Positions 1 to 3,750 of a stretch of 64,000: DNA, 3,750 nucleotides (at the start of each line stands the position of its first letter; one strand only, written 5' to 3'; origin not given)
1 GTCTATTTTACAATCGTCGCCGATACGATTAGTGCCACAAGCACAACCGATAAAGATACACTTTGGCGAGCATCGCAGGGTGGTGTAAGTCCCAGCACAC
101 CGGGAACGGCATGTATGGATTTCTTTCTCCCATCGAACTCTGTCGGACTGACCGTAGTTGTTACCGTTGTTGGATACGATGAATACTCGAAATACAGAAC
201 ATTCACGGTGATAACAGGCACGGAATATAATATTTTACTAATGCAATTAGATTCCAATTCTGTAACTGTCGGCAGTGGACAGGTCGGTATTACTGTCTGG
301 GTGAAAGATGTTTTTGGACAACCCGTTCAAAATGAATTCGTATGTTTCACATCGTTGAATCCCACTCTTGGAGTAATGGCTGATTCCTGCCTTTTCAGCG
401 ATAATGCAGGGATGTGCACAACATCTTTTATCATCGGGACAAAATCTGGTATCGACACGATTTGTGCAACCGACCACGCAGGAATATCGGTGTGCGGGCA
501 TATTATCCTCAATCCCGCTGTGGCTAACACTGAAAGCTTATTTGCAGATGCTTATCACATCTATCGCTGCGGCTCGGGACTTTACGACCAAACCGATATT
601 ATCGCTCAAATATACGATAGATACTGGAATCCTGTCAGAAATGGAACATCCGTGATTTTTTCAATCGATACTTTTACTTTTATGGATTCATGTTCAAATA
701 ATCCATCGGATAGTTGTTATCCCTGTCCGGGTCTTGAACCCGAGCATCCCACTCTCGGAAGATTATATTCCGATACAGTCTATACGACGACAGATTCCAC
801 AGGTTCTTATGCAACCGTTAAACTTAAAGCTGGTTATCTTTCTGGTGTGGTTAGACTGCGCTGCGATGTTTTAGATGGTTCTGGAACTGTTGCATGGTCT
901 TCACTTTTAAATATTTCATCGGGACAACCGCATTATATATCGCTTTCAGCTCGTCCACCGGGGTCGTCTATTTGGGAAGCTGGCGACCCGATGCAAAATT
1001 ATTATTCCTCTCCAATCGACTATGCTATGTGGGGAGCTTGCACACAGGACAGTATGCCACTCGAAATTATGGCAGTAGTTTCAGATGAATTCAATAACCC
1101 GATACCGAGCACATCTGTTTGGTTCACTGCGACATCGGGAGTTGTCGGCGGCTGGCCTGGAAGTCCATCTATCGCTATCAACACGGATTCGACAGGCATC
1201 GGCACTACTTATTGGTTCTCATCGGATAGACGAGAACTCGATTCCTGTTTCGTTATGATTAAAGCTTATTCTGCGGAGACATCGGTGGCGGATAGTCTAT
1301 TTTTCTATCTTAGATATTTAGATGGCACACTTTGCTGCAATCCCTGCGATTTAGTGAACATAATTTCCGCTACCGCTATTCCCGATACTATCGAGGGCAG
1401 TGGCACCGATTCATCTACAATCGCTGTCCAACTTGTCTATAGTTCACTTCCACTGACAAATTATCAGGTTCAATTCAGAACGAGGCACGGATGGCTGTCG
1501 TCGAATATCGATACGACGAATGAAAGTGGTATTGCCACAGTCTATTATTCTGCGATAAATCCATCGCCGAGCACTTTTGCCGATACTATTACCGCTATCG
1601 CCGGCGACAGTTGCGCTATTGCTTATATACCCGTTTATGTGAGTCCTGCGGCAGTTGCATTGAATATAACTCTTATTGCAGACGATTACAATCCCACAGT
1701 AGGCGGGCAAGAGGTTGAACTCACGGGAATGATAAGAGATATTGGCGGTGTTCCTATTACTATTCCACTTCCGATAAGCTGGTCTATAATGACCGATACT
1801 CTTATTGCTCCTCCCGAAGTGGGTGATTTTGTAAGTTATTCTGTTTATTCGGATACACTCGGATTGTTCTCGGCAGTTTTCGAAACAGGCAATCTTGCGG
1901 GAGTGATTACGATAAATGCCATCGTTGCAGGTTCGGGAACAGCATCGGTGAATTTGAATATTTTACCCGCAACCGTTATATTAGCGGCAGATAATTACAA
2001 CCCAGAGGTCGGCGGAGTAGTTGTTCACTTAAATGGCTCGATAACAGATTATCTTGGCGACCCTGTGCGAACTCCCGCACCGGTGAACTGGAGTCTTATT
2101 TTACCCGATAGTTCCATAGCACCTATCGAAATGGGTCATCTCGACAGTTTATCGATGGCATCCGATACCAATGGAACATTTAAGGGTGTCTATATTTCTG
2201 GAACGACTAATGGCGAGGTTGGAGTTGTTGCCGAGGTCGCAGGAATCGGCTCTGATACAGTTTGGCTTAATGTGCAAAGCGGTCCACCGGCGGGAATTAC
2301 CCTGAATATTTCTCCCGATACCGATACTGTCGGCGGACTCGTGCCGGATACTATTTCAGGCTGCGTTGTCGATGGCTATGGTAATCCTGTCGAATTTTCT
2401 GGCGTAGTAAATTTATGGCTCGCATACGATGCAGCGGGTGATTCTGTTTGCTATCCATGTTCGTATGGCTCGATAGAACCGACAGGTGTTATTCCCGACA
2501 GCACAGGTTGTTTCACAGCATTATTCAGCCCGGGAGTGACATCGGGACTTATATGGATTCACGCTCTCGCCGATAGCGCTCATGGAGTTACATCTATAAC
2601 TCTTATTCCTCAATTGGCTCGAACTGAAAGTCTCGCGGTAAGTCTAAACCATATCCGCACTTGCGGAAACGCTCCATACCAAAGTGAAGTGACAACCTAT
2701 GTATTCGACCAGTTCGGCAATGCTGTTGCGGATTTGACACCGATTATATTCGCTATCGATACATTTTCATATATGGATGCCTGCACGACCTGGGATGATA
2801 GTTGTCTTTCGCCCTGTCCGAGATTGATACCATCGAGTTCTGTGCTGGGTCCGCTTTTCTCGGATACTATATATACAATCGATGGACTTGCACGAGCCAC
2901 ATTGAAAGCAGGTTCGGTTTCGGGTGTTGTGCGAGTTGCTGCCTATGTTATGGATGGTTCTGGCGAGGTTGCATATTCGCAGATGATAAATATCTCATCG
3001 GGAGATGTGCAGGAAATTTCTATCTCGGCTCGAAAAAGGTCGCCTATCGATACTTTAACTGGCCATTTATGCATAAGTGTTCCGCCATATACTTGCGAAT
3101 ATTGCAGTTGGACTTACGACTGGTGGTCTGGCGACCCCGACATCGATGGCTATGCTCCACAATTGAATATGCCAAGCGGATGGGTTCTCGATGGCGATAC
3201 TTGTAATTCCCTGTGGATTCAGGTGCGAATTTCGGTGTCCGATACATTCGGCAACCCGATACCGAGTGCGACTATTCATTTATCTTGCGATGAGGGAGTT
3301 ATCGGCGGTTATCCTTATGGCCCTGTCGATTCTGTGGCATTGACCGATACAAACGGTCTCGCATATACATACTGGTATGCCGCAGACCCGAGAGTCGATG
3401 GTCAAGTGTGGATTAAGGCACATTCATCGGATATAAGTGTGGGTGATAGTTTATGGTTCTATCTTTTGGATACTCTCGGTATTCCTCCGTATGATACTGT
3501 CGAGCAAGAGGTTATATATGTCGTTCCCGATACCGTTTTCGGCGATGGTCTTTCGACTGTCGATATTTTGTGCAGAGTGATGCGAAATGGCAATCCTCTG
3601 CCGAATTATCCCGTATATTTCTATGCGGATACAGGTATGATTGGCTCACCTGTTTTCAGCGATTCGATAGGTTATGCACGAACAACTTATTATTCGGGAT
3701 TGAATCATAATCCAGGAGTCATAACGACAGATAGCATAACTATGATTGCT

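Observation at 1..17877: Giant Ig-like-domain protein of more than 5,900 aa with a 2.4-kb internal duplication and a thrice-repeated Cys-rich 'TESL' module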

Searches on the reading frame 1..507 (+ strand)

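Call 12: search_protein_families(library=ncbifam, proteins=[window:1-507:+], max_evalue=0.1)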
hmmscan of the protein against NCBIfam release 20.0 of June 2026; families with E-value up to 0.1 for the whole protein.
window:1-507:+ (169 aa): 1 family
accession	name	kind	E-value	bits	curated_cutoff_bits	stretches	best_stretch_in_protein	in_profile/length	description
NF000207.3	D_ala_D_ser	equivalog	0.086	12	520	0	34-83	285-335/342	D-alanine--D-serine ligase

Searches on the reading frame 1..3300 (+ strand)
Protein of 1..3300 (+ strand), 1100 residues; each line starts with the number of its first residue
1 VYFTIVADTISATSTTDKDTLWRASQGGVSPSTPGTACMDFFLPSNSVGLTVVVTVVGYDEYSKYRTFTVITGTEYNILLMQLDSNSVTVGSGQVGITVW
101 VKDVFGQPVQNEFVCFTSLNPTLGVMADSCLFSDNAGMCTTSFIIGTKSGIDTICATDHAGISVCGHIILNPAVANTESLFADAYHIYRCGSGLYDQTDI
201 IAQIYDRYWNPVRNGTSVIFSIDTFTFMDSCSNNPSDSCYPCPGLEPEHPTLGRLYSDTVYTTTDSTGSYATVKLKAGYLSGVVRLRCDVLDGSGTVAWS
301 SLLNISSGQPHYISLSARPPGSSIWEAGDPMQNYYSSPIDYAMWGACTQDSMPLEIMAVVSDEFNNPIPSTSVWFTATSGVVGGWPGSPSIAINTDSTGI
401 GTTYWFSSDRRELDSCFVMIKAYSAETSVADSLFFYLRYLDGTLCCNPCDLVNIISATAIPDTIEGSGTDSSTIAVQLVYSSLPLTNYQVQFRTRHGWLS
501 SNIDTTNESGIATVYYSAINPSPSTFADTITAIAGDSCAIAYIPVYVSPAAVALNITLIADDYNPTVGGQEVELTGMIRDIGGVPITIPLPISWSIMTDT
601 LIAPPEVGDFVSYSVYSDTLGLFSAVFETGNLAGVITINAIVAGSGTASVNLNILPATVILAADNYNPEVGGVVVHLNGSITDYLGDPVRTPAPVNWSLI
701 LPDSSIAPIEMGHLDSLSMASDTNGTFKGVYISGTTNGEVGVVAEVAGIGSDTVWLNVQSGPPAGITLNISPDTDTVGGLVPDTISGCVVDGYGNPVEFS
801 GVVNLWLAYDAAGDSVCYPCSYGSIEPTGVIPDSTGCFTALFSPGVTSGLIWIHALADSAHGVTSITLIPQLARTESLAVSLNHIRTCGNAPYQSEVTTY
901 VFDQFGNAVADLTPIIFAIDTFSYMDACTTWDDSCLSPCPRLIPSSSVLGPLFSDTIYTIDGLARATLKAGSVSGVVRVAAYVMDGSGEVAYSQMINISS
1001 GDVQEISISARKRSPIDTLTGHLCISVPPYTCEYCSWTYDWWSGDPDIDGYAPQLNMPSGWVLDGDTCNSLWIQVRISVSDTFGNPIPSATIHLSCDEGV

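Call 15: find_homologous_proteins(query=window:1-3300:+, max_evalue=0.00001)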
Query window:1-3300:+ (1100 aa): 2 proteins with E <= 0.00001 among 8000 candidates.
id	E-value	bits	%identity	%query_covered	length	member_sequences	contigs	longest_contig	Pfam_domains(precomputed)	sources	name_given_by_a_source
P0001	0.0e+0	1551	59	100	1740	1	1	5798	PF17789.8,PF02369.23,PF18565.8,PF09134.17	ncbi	ncbi:hypothetical protein DRQ26_01480, partial [bacterium]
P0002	3.7e-30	123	30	31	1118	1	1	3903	PF02369.23,PF26956.1,PF23616.2,PF18565.8,PF09134.17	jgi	-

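Call 18: search_protein_families(library=pfam, proteins=[P0002, P0001], max_evalue=1)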
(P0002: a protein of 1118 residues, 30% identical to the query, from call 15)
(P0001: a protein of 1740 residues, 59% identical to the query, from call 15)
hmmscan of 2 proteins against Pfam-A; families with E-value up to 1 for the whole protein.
P0002 (1118 aa): 6 families
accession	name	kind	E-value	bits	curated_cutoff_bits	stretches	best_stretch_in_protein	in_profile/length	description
PF09134.16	Invasin_D3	-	4.4e-71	236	33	10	137-223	7-95/98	Invasin, domain 3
PF02369.22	Big_1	-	1.8e-70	233.5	34.9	10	139-223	6-92/93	Bacterial Ig-like domain (group 1)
PF18565.7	Glyco_hydro2_C5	-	2.5e-15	56.6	32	1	138-174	4-41/103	Glycoside hydrolase family 2 C-terminal domain 5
PF23616.1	Ig_GEX2_N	-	6.6e-06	26.6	27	0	193-235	47-89/105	GEX2 N-terminal Ig-like domain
PF13620.12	CarboxypepD_reg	-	0.029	15.2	32.3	1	739-825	1-81/82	Carboxypeptidase regulatory-like domain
PF02470.25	MlaD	-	0.17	12.6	25.1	1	251-308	5-65/81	MlaD protein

P0001 (1740 aa): 7 families
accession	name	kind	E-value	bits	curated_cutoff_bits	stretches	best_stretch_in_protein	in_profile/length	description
PF02369.22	Big_1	-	1.7e-63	211.1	34.9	7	1476-1555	12-93/93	Bacterial Ig-like domain (group 1)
PF09134.16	Invasin_D3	-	8.6e-46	154.9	33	3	1472-1556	11-97/98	Invasin, domain 3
PF18565.7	Glyco_hydro2_C5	-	8.1e-09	35.7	32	0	1469-1543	4-94/103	Glycoside hydrolase family 2 C-terminal domain 5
PF17789.7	MG4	-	6.2e-06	26.8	24.7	0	1276-1311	24-59/95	Macroglobulin domain MG4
PF00775.27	Dioxygenase_C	-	0.0051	16.7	27.3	0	1478-1504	25-51/182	Dioxygenase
PF13620.12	CarboxypepD_reg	-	0.0057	17.4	32.3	1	1485-1534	2-51/82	Carboxypeptidase regulatory-like domain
PF11974.14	bMG3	-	0.085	13.3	34.9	0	1265-1312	11-58/103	Bacterial alpha-2-macroglobulin MG3 domain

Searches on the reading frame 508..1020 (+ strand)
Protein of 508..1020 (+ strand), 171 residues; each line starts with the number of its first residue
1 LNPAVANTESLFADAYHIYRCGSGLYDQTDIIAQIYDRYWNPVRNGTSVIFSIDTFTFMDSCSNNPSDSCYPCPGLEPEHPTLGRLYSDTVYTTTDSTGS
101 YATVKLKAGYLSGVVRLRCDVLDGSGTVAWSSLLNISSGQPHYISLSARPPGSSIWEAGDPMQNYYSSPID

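Call 6: search_protein_families(library=pfam, proteins=[window:508-1020:+], max_evalue=0.1)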
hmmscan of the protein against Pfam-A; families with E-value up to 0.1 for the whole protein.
window:508-1020:+ (171 aa): 0 families

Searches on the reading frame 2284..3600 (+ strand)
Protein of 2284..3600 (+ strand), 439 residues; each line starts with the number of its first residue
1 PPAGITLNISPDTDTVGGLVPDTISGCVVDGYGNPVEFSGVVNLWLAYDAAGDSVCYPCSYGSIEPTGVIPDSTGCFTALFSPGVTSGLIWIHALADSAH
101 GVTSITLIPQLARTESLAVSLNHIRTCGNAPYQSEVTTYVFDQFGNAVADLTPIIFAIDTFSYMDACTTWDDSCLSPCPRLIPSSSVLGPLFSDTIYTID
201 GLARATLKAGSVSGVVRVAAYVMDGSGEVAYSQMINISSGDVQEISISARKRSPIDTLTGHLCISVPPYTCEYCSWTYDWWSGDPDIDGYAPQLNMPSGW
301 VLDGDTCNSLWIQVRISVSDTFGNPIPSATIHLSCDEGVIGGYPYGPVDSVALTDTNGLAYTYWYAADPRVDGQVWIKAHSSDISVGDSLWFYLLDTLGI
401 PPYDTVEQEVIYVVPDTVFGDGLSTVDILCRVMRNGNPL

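Call 36: find_related_loci(query=A2, collection=genome_contigs, flank=10000)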
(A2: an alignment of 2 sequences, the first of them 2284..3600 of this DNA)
Query A2 (439 aa) in genome_contigs; peptide patterns used: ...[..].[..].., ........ (x = any residue, [..] = any of these).
50 stretches matched a pattern; 2 encode a relative of the query (tblastn E <= 1e-3); 2 distinct loci.
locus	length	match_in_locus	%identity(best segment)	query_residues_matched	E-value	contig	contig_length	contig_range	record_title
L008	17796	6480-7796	91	1-439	0e+0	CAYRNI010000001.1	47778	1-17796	MAG TPA_asm: uncultured bacterium isolate binchicken_co357_32 genome assembly, contig: NODE_129_length_47778_cov_11.3620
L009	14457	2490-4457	79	1-439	0e+0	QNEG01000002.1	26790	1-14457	MAG: bacterium isolate B30_G16 B30_Guay16_scaffold_00662, whole genome shotgun sequence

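Call 37: search_protein_representatives(alignment_id=A1)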
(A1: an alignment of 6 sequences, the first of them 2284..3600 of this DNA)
Query: 6 sequences, 378 profile positions. Proteins with E-value up to 0.001 (for the whole library): 2102; up to 1e-10: 721; up to 1e-30: 83. The best 150 are listed.
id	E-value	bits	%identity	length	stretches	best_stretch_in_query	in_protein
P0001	0.0e+00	1254.5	-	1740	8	1-378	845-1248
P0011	3.5e-221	750.4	-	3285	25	1-377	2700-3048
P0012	4.5e-215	730.3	-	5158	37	1-377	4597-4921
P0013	3.2e-190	648.5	-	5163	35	1-373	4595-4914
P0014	1.0e-176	604.1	-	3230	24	1-367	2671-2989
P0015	1.9e-151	520.9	-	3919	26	1-367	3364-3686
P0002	1.7e-133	461.8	-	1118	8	1-377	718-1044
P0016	4.3e-118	411.1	-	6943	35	24-165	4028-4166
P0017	2.1e-94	333.1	-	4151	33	1-151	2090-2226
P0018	5.0e-81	289.1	-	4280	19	202-364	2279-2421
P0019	1.5e-74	267.8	-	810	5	1-370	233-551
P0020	2.1e-67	244.3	-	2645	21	60-230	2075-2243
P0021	8.6e-66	239.0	-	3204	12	188-363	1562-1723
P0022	1.9e-62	227.9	-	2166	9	1-158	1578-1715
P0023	1.2e-59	218.8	-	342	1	21-372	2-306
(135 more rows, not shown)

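Call 66: search_protein_families(library=pfam, proteins=[L008:2540-3763:-, L008:874-2526:-, L008:101-877:-], max_evalue=0.00001)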
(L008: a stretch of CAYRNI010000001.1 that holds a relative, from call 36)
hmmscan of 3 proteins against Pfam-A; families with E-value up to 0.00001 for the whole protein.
L008:2540-3763:- (407 aa): 1 family
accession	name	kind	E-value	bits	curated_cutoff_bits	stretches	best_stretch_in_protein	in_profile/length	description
PF01520.23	Amidase_3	-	3.3e-58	197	27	1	187-399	1-173/174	N-acetylmuramoyl-L-alanine amidase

L008:874-2526:- (550 aa): 2 families
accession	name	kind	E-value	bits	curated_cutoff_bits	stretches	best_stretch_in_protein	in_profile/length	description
PF01555.25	N6_N4_Mtase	-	6.5e-19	69.2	26.7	1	71-184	112-214/221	DNA methylase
PF13847.12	Methyltransf_31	-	6.2e-06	26.4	27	0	150-213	2-67/145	Methyltransferase domain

L008:101-877:- (258 aa): 1 family
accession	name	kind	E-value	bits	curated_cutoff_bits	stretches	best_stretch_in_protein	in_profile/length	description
PF09520.16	RE_TdeIII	-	1.2e-92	310.4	27.2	1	8-243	4-242/242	Type II restriction endonuclease, TdeIII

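Call 73: find_encoding_contigs(protein=P0015, flank=8000, max_places=2)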
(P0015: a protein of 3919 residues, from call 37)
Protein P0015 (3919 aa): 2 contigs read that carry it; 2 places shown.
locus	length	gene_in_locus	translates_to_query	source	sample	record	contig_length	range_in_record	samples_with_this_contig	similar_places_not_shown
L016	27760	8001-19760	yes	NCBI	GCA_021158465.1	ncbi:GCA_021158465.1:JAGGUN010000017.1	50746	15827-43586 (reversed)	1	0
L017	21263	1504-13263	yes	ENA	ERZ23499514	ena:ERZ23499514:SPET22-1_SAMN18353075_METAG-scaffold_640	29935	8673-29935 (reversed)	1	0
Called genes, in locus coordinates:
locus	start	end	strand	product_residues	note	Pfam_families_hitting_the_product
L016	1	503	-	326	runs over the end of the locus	PF06050:HGD-D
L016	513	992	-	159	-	PF01467:CTP_transf_like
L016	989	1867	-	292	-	PF13624:SurA_N_3 (weak), PF13145:Rotamase_2, PF00639:Rotamase, PF13616:Rotamase_3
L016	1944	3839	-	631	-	PF11551:Omp28 (weak), PF18962:Por_Secre_tail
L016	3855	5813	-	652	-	PF03030:H_PPase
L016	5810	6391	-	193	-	PF01195:Pept_tRNA_hydro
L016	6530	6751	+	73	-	-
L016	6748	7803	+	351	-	-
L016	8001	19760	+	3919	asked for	PF02369:Big_1, PF09134:Invasin_D3, PF02369:Big_1, PF09134:Invasin_D3, PF02369:Big_1, PF09134:Invasin_D3, PF02369:Big_1, PF09134:Invasin_D3, +26 more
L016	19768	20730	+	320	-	PF13580:SIS_2 (faint), PF01380:SIS, PF10740:DUF2529 (weak), PF00571:CBS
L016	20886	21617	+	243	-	PF13174:TPR_6 (faint), PF24575:TPR_Slam (faint), PF13525:YfiO, PF07719:TPR_2 (faint), PF13181:TPR_8 (faint), PF13424:TPR_12 (faint), PF13428:TPR_14 (faint), PF13432:TPR_16, +3 more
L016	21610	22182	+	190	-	PF01467:CTP_transf_like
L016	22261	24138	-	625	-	PF00082:Peptidase_S8, PF18962:Por_Secre_tail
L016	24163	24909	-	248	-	-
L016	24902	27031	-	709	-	PF01138:RNase_PH, PF03725:RNase_PH_C, PF03726:PNPase, PF01138:RNase_PH, PF00013:KH_1, PF00575:S1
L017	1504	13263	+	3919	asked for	PF02369:Big_1, PF09134:Invasin_D3, PF02369:Big_1, PF09134:Invasin_D3, PF02369:Big_1, PF09134:Invasin_D3, PF02369:Big_1, PF09134:Invasin_D3, +26 more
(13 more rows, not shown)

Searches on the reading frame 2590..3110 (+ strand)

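Call 6: search_protein_families(library=pfam, proteins=[window:2590-3110:+], max_evalue=0.1)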
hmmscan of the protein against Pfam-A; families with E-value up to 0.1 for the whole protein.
window:2590-3110:+ (173 aa): 1 family
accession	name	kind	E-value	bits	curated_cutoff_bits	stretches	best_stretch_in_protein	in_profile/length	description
PF02113.21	Peptidase_S13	-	0.012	14.9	22.8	1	105-143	393-433/444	D-Ala-D-Ala carboxypeptidase 3 (S13) family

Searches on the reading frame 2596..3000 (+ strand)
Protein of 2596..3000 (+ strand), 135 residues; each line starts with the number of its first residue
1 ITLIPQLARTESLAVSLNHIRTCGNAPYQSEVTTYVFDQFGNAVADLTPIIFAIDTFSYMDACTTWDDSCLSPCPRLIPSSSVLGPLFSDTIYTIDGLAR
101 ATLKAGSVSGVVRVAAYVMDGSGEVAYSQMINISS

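Call 52: predict_structure(alignment_id=A3)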
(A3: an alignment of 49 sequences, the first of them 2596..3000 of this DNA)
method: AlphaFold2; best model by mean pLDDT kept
length: 135 residues; sequences in the alignment: 49
mean_pLDDT: 87.0   pTM: 0.80
mean pLDDT of the five models: 87.0, 85.1, 84.3, 84.0, 81.0
residues with pLDDT >= 90: 87; 70-90: 34; 50-70: 9; < 50: 5
segments of 3 or more residues with pLDDT < 50: 84-88
pLDDT, mean of each block of 10 residues (from residue 1): 79 93 88 95 94 89 76 85 54 93 92 95 95 94
secondary structure, 60 per line:
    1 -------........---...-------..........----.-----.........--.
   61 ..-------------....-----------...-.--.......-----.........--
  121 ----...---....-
elements in order: E8-15 E19-21 E29-38 E49-57 E76-79 E91-93 E98-104 E110-118 E125-127 E131-134

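Call 56: fold_search(model_id=the predicted structure, library=pdb)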
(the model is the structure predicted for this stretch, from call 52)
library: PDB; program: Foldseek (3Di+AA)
matches with E <= 10: 1960; with E <= 0.001: 24
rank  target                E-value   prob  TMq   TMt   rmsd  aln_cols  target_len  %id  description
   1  6tqd_F                1.3e-05  1.00  0.62  0.42   4.1       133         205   15  D00-D0 domain of Intimin (released 2021-01-13)
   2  5t9g_A                1.9e-05  1.00  0.57  0.12   4.1       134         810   18  Crystal structure of BuGH2Cwt in complex with Galactoisofagomine (released 2017-09-13)
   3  6tqd_B                5.1e-05  1.00  0.62  0.42   4.1       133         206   15  D00-D0 domain of Intimin (released 2021-01-13)
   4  6qub_A                5.3e-05  1.00  0.64  0.12   3.0       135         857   14  Truncated beta-galactosidase III from Bifidobacterium bifidum in complex with galactose (released 2020-03-18)
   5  5t9g_B                9.3e-05  1.00  0.61  0.12   3.5       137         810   18  Crystal structure of BuGH2Cwt in complex with Galactoisofagomine (released 2017-09-13)
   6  5t9a_A                9.3e-05  1.00  0.58  0.12   3.9       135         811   18  Crystal structure of BuGH2Cwt (released 2017-09-13)
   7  5t9a_B                1.0e-04  1.00  0.59  0.12   3.7       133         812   17  Crystal structure of BuGH2Cwt (released 2017-09-13)
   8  6tqd_A                1.1e-04  1.00  0.62  0.42   4.2       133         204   15  D00-D0 domain of Intimin (released 2021-01-13)
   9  5dmy_B                1.1e-04  1.00  0.65  0.12   2.9       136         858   14  Beta-galactosidase - construct 33-930 (released 2016-10-05)
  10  7rsk_A                1.7e-04  1.00  0.65  0.13   3.3       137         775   17  The crystal structure from microfluidic crystals of glycosyl hydrolase family 2 (GH2) member from Bacteroides cellulos (released 2021-08-25)
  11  5t9a_C                2.0e-04  1.00  0.58  0.11   3.6       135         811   18  Crystal structure of BuGH2Cwt (released 2017-09-13)
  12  6quc_A                2.3e-04  1.00  0.63  0.11   3.1       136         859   13  Truncated beta-galactosidase III from Bifidobacterium bifidum (released 2020-03-18)
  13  6qud                  2.4e-04  1.00  0.64  0.12   3.1       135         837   14  2-deoxy-galactose reaction intermediate of a Truncated beta-galactosidase III from Bifidobacterium bifidum (released 2020-03-18)
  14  8q2h                  2.8e-04  1.00  0.62  0.08   3.4       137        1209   16  beta-galactosidase from Bacillus circulans (released 2024-10-16)
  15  5n40                  2.8e-04  1.00  0.47  0.20   5.1       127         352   20  Structure of Yersinia pseudotuberculosis adhesin InvE (released 2017-04-12)
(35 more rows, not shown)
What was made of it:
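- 2284..3600 (+): Triad 2. TESL domain 2 is at about 2596-3000 and carries 4 conserved Cys (RTCG plus the insertion DAC..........). AlphaFold model with pLDDT 87 and intimin D00-D0 as best PDB match (calls 52, 56).
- On Big_1 / invasin-type bacterial Ig-like repeat proteins: The model has pLDDT 87, and its best PDB matches are intimin D00-D0 and GH2 Ig domains (calls 52, 56).
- Closest known: Intimin/invasin inverse autotransporters. Same: The TESL model matches intimin D00-D0, InvD and InvE by fold (call 56).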
